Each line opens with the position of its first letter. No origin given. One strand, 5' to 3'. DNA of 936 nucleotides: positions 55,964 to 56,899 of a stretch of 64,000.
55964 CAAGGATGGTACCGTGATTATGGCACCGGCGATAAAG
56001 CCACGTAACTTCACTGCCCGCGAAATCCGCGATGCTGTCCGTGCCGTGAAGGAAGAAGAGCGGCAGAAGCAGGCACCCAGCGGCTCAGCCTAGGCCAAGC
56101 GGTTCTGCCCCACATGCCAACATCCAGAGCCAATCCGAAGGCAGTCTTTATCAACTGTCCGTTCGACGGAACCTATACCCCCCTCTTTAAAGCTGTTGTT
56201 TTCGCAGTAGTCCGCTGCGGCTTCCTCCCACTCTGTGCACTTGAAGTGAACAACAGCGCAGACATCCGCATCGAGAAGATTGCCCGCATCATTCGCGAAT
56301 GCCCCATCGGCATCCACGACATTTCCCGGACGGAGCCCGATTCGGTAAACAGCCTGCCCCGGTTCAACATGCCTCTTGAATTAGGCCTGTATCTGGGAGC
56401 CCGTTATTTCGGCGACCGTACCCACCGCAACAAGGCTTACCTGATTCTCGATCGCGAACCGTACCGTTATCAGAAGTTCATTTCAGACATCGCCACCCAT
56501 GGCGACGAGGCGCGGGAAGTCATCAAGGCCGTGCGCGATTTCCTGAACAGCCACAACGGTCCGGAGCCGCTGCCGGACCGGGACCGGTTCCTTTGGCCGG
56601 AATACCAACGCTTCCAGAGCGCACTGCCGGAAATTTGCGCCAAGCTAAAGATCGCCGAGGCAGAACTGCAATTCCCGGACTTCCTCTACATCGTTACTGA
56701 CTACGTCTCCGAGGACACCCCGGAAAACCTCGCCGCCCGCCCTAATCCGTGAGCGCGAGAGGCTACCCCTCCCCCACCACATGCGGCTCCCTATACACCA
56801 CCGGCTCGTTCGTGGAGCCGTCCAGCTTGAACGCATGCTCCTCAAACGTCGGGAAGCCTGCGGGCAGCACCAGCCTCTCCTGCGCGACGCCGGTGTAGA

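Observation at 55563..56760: Low-GC two-gene islet: stand-alone sigma-70 region-1.1 domain protein plus a STIR-superfamily (TIR/NDT-like) protein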

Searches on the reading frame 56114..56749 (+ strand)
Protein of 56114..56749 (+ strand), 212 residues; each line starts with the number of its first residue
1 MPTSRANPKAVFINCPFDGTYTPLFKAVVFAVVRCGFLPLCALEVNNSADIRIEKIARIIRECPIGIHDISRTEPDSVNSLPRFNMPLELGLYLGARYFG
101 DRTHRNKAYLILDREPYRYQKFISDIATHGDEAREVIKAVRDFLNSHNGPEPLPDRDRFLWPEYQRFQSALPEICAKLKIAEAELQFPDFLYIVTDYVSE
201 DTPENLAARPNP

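Call 3: search_protein_families(library=pfam, proteins=[window:56114-56749:+], max_evalue=1)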
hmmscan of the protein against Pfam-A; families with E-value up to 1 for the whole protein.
window:56114-56749:+ (212 aa): 0 families

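Call 4: search_protein_families(library=padloc, proteins=[window:56114-56749:+], max_evalue=1)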
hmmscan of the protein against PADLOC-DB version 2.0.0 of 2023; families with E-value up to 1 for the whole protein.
window:56114-56749:+ (212 aa): 0 families

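Call 5: search_protein_families(library=ncbifam, proteins=[window:56114-56749:+], max_evalue=1)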
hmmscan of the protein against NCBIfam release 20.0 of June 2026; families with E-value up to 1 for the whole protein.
window:56114-56749:+ (212 aa): 0 families

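Call 6: find_homologous_proteins(query=window:56114-56749:+)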
Query window:56114-56749:+ (212 aa): 7938 proteins with E <= 0.001 among 8000 candidates; the best 120 are listed.
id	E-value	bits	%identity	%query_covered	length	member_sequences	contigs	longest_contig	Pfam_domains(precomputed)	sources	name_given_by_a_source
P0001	1.4e-141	487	100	100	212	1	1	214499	-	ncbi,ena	-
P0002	2.3e-118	411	84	100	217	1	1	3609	-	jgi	jgi:hypothetical protein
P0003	3.8e-106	372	77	100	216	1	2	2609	-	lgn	-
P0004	8.2e-94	331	71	96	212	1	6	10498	-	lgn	-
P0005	8.7e-92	325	69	96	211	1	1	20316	-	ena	-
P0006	7.4e-91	322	69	96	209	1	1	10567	-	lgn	-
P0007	1.0e-88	315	67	96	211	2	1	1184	-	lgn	-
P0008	3.6e-88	313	66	97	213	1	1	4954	-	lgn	-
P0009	2.6e-84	300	66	98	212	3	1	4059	-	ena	-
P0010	7.5e-84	299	62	100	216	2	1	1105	-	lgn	-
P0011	7.6e-84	299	67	94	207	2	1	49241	-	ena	-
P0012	7.0e-81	289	66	95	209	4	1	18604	-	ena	-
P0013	1.5e-79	285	64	96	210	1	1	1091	-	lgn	-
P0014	9.3e-76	272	60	95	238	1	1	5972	-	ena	-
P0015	1.7e-74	268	62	92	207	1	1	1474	-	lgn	-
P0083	4.9e-57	211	53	92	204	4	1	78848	-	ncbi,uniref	ncbi:hypothetical protein [Mesorhizobium sp. IMUNJ 23232]|uniref:hypothetical protein n=1 Tax=Mesorh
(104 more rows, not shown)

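Call 8: find_encoding_contigs(protein=P0001, flank=10000, max_places=3)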
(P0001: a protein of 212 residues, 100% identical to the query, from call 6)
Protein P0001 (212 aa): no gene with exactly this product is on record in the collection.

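Call 11: search_solved_structures(query=A1, max_evalue=10, show_alignments=2)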
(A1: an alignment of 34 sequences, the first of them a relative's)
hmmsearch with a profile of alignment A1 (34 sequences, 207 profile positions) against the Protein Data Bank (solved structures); distinct sequences matched with E-value up to 10: 3.
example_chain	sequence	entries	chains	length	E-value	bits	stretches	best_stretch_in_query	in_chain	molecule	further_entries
2rrn_A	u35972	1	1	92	0.49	13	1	125-196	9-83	Probable SecDF protein-export membrane protein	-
4ap5_A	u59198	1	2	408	0.82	12.3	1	138-202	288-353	GDP-FUCOSE PROTEIN O-FUCOSYLTRANSFERASE 2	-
4ap6_A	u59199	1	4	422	0.87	12.2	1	138-202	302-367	GDP-FUCOSE PROTEIN O-FUCOSYLTRANSFERASE 2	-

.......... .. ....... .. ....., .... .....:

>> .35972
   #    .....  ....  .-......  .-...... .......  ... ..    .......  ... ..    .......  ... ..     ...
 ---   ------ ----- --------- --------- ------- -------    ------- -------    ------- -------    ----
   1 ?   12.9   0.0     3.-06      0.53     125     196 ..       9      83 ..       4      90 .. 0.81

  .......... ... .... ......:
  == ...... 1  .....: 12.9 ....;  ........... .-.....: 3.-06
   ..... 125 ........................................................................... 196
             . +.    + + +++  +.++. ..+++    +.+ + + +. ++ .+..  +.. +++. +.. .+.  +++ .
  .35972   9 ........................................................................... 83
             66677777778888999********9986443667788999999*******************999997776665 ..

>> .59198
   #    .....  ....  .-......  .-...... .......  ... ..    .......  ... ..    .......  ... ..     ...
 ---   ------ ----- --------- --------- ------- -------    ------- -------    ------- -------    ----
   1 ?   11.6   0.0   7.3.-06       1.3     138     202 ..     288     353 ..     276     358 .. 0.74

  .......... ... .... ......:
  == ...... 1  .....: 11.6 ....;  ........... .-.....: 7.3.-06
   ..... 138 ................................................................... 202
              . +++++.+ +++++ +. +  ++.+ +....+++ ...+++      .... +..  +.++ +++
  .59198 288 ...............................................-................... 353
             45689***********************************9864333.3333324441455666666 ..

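Call 12: find_encoding_contigs(protein=P0011, flank=6000, max_places=3)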
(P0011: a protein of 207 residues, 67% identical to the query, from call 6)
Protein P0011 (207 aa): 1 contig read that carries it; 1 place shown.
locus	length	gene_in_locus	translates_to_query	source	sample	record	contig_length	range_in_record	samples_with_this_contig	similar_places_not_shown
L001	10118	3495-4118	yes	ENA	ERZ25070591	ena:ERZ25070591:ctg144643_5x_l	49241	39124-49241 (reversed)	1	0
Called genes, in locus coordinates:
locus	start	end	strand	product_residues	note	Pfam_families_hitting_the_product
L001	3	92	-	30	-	?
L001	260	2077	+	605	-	PF13871:Helicase_C_4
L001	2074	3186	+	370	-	PF23639:DUF7146, PF13362:Toprim_3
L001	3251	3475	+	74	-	-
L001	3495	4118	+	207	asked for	-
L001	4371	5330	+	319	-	PF10686:YAcAr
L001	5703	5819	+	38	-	-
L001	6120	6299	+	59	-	-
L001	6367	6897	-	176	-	PF08002:DUF1697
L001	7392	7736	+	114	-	PF00436:SSB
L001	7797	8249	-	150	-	-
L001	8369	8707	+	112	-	PF00436:SSB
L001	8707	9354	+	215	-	-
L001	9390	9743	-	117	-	-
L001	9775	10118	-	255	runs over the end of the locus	PF01656:CbiA, PF07015:VirC1, PF09140:MipZ, PF10609:ParA (weak), PF13614:AAA_31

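Call 14: find_encoding_contigs(protein=P0005, flank=6000, max_places=3)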
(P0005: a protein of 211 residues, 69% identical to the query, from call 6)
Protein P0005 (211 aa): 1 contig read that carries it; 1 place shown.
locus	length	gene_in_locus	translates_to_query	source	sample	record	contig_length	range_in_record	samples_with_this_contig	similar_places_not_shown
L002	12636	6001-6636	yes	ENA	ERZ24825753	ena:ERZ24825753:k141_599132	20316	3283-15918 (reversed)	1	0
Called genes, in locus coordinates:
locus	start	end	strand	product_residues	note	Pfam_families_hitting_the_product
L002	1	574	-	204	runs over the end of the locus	PF00702:Hydrolase, PF13419:HAD_2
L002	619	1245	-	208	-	PF00782:DSPc (faint)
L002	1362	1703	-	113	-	-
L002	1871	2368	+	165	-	-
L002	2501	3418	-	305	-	PF26109:WHD_BrxR, PF13280:WYL, PF26107:BrxR_CTD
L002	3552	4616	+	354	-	PF00753:Lactamase_B (faint)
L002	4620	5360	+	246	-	-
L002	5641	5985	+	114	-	-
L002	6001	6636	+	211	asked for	-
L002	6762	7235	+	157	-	-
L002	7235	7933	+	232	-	PF22769:DCD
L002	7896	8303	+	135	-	-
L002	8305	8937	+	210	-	PF18753:Nmad2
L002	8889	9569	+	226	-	-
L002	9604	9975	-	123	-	PF01609:DDE_Tnp_1, PF13586:DDE_Tnp_1_2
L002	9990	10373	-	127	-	PF13340:DUF4096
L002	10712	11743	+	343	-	PF00899:ThiF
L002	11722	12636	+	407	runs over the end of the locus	PF05631:MFS_5, PF07690:MFS_1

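Call 15: find_encoding_contigs(protein=P0012, flank=6000, max_places=3)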
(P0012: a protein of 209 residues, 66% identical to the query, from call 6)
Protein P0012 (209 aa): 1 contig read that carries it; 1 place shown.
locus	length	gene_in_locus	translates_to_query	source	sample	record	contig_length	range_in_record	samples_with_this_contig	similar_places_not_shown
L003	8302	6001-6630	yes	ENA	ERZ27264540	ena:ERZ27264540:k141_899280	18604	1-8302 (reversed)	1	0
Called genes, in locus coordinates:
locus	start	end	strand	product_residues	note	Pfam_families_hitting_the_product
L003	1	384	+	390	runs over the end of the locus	PF12705:PDDEXK_1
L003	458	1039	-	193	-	PF00239:Resolvase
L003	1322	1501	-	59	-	-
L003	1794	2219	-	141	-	PF11171:DUF2958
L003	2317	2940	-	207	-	PF08241:Methyltransf_11 (weak)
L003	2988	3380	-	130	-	PF01850:PIN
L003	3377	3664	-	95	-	PF04014:MazE_antitoxin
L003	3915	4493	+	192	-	PF00239:Resolvase, PF02796:HTH_7 (weak), PF13936:HTH_38 (weak)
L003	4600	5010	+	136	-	PF20432:Xre-like-HTH (weak), PF09722:Xre_MbcA_ParS_C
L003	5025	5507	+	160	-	PF08808:RES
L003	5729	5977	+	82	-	-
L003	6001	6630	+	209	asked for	-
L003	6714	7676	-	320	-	PF10686:YAcAr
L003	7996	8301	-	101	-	?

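Call 18: predict_structure(alignment_id=A1)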
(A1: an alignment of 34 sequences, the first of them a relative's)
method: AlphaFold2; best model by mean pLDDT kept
length: 212 residues; sequences in the alignment: 34
mean_pLDDT: 83.0   pTM: 0.82
mean pLDDT of the five models: 83.0, 82.4, 82.2, 80.2, 79.4
residues with pLDDT >= 90: 94; 70-90: 78; 50-70: 32; < 50: 8
segments of 3 or more residues with pLDDT < 50: 1-4
pLDDT, mean of each block of 10 residues (from residue 1): 65 84 94 95 62 80 91 84 68 71 85 87 81 95 92 89 96 96 92 91 55 51
secondary structure, 60 per line:
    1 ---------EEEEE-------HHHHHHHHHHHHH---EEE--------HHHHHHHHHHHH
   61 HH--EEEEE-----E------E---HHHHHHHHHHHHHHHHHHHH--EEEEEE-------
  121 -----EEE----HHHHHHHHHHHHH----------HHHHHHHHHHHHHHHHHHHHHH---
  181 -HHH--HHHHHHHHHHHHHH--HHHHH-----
elements in order: E10-14 H22-34 E38-40 H49-62 E65-69 H86-105 E108-113 E126-128 H133-145 H156-177 H187-200 H203-207

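Call 25: find_encoding_contigs(protein=P0002, flank=4000, max_places=3)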
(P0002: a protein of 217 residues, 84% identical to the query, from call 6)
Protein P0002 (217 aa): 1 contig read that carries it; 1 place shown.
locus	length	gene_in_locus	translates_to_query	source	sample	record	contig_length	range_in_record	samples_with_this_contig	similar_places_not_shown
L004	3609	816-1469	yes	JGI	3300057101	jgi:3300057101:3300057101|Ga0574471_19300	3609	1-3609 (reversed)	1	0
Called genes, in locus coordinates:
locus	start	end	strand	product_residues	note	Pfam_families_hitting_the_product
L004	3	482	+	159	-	?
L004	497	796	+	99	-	-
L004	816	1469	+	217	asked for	-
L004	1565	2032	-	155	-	-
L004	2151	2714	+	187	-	PF06938:DUF1285_N, PF21028:DUF1285_C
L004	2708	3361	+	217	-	PF00293:NUDIX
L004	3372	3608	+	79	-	?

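Call 26: find_encoding_contigs(protein=P0003, flank=4000, max_places=3)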
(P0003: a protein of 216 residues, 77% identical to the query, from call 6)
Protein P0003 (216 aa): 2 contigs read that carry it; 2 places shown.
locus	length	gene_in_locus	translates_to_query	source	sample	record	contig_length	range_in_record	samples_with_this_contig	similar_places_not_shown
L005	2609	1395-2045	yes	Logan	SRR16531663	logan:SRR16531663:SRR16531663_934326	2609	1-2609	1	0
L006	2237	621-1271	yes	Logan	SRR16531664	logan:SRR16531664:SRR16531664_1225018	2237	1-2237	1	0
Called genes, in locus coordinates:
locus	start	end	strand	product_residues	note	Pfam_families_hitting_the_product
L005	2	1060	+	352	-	?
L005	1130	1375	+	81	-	-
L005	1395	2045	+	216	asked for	-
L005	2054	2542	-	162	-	PF04828:GFA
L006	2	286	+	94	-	?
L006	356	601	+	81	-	-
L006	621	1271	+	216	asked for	-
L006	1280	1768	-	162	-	PF04828:GFA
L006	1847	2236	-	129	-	?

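Call 33: find_related_loci(query=A1, collection=genome_contigs, flank=4000)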
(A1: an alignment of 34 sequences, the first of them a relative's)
Query A1 (212 aa) in genome_contigs; peptide patterns used: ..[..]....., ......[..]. (x = any residue, [..] = any of these).
600 stretches matched a pattern (row limit reached: there are more); 585 encode a relative of the query (tblastn E <= 1e-3); the best 80 are kept; 80 distinct loci.
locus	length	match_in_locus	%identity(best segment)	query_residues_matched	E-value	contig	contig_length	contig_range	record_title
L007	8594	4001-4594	49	10-203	4e-62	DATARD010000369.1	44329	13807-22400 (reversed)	MAG TPA_asm: Thermoanaerobaculia bacterium isolate SMAG_U5484 k141_5711172, whole genome shotgun sequence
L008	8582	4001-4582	49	10-199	5e-61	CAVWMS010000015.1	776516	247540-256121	MAG: uncultured Verrucomicrobiae bacterium isolate MFD01248.bin.2.77 genome assembly, contig: contig_3822, whole genome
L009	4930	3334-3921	49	9-200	1e-60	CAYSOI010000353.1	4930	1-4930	MAG TPA_asm: uncultured Opitutales bacterium isolate SRP134809_co1_390 genome assembly, contig: NODE_34794_length_4930_c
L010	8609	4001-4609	51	2-199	2e-60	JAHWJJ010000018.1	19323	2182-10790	MAG: Gemmatimonadetes bacterium isolate 0707_bin15 NODE_312_length_19323_cov_7.888935, whole genome shotgun sequence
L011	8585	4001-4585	50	11-201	2e-60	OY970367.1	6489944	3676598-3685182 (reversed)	MAG: uncultured Planctomycetota bacterium isolate MFD04580.bin.c.2 genome assembly, chromosome: 1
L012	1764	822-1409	47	11-202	7e-62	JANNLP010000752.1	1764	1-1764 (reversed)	MAG: Gemmataceae bacterium isolate SOY_38_metabat_109 SOY_38_k141_634662, whole genome shotgun sequence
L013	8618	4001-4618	48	1-202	3e-59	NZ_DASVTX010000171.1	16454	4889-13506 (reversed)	MAG: Longimicrobium sp. isolate SMAG_U3302 k141_368852, whole genome shotgun sequence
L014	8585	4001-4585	50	9-199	2e-59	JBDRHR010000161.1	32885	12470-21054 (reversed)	MAG: Nitrospirota bacterium isolate MEGAHIT-group-1.534 k141_12850506, whole genome shotgun sequence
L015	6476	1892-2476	48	9-198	5e-59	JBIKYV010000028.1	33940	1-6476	MAG: Prosthecobacter sp. isolate ME2015-10-15_3300034096_group6_bin50 Rohwer_bin2785_scaffold_418_c1, whole genome shotg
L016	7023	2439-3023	48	9-198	3e-59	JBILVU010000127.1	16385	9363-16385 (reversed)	MAG: Prosthecobacter sp. isolate ME2018-08-20_3300044629_group8_bin50 Rohwer_bin2788_scaffold_2770_c1, whole genome shot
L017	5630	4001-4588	51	9-199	8e-59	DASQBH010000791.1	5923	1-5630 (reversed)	MAG TPA_asm: Longimicrobium sp. isolate SMAG_U11666 k141_21024, whole genome shotgun sequence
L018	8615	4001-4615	48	1-201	2e-58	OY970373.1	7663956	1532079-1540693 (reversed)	MAG: uncultured Acidobacteriota bacterium isolate MFD09368.bin.c.1 genome assembly, chromosome: 1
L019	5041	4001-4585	48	11-202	6e-58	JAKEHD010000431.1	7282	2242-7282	MAG: Blastocatellia bacterium isolate PMV_6.28 PMV_6.28.k101_820951, whole genome shotgun sequence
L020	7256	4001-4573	50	9-199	3e-58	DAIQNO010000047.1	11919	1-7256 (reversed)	MAG TPA_asm: Opitutales bacterium isolate CTOTU7308 NODE_7165_length_11919_cov_3.742330, whole genome shotgun sequence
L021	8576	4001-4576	49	9-198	6e-58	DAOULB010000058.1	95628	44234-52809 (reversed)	MAG TPA_asm: Dehalococcoidia bacterium isolate S8_378 424550, whole genome shotgun sequence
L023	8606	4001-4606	48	11-208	5e-58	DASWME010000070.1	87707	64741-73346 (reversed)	MAG TPA_asm: Thermoanaerobaculia bacterium isolate SMAG_U3379 k141_371414, whole genome shotgun sequence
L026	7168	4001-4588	49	10-201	2e-57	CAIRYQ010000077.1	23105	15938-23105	MAG: uncultured Spartobacteria bacterium isolate Umea3_bin-0475 genome assembly, contig: bin-0475:077/129, whole genome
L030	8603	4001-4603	46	11-206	1e-56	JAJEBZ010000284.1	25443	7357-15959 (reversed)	MAG: Candidatus Poribacteria bacterium isolate jk18x9bins.65 k141_388249, whole genome shotgun sequence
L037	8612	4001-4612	48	1-199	2e-56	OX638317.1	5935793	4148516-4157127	MAG: uncultured Latescibacteria bacterium isolate cbbe8a84-e08a-4d06-a76e-2eb930d8ff24 genome assembly, chromosome: 1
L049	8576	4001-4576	47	11-198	4e-55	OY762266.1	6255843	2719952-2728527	MAG: Candidatus Poribacteria bacterium isolate f15cbddf-0c87-47e8-aab1-4ca568006f86 genome assembly, chromosome: 1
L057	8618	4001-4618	44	1-203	1e-54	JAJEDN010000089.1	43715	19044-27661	MAG: Candidatus Poribacteria bacterium isolate p16x33bins.23 k141_412502, whole genome shotgun sequence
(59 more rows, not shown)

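Call 34: search_protein_families(library=pfam, proteins=[L001:3251-3472:+, L002:5641-5982:+, L003:5729-5974:+, L005:1130-1372:+], max_evalue=10)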
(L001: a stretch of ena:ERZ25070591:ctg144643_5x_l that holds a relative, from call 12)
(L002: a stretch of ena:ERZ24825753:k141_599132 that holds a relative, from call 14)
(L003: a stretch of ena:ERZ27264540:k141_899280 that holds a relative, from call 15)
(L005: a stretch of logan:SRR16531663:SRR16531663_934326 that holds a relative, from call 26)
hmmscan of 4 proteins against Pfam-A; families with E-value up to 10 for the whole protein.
L001:3251-3472:+ (74 aa): 2 families
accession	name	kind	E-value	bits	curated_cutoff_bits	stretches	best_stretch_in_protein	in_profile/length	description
PF09809.14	MRP-L27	-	0.13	12.8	25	1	4-28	23-47/97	Mitochondrial ribosomal protein L27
PF01635.23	CoV_M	-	0.24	11.1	27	1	5-45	125-165/208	Coronavirus M matrix/glycoprotein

L002:5641-5982:+ (114 aa): 0 families

L003:5729-5974:+ (82 aa): 0 families

L005:1130-1372:+ (81 aa): 0 families

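Call 60: search_protein_families(library=pfam, alignment_id=A1, max_evalue=10)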
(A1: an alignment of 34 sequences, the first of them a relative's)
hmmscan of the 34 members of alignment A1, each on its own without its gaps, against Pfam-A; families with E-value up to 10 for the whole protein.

A. member 1, P0001 (212 aa): 0 families

B. families by the number of members that match (of 34 scanned): 4 families
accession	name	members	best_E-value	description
PF10137.14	CAP12-PCTIR_TIR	11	0.0035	CAP12/Pycsar effector protein, TIR domain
PF10025.14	DUF2267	2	0.097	Uncharacterized conserved protein (DUF2267)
PF19006.5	DUF5735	1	0.032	Family of unknown function (DUF5735)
PF05729.18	NACHT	1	0.035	NACHT domain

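Call 83: search_dna_similar(query=window:56114-56749:+, collection=phages, mode=protein, max_rows=15, max_evalue=0.001)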
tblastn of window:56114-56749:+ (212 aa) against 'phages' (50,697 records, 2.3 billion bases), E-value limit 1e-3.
No match.
